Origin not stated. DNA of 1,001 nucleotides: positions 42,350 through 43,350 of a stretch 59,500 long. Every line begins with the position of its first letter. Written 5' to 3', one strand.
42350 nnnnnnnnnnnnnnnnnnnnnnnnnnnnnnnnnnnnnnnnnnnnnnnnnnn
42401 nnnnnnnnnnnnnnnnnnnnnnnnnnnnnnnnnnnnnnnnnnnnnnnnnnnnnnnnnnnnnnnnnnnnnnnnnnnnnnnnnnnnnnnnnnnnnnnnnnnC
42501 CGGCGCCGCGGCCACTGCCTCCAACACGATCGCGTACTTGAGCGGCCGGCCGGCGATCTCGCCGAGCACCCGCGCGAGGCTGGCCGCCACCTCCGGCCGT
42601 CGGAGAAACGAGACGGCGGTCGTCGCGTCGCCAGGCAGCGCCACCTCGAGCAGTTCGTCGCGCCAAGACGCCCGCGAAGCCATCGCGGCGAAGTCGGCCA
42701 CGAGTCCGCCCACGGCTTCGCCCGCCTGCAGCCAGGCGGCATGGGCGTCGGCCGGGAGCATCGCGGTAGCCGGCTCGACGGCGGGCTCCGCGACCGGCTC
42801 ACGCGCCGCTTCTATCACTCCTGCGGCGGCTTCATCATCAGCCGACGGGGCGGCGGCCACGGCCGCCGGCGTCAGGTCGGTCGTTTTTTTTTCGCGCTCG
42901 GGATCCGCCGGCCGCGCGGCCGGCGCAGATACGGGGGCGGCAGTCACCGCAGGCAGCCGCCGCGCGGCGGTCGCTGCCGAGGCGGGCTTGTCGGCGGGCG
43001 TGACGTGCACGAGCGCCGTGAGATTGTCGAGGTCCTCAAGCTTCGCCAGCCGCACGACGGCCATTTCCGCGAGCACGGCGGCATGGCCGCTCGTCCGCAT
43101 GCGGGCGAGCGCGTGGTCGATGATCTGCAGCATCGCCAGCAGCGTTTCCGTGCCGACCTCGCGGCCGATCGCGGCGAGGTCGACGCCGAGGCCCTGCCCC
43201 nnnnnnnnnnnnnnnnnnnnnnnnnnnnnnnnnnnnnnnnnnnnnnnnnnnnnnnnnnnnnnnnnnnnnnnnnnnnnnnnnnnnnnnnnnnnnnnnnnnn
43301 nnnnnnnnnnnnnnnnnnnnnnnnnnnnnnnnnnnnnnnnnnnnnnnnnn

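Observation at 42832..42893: dnaX carries an A9 run with immediate stops in both shifted frames: predicted gamma subunit by slippage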

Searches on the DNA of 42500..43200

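Call 68: search_rna_families(source=window, start=42500, end=43200, threshold=evalue, max_evalue=10)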
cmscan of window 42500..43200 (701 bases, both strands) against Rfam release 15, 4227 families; matches with E-value up to 10: 4.
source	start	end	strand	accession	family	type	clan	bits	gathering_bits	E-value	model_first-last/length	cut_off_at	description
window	43007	43066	-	RF03468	mir-2830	Gene; miRNA;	-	19.1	70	0.56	1-76/76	no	mir-2830 microRNA precursor family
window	42897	42929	-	RF01340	CRISPR-DR29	Gene; CRISPR;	-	18.4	39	0.5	1-37/37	no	CRISPR RNA direct repeat element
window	42522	42596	+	RF02464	Ms_AS-4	Gene; sRNA;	-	17.5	50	3.6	1-82/82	no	Actinobacteria sRNA Ms_AS-4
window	42785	42892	+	RF01390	isrG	Gene; sRNA;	-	13.6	100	0.25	1-279/279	no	isrG Hfq binding RNA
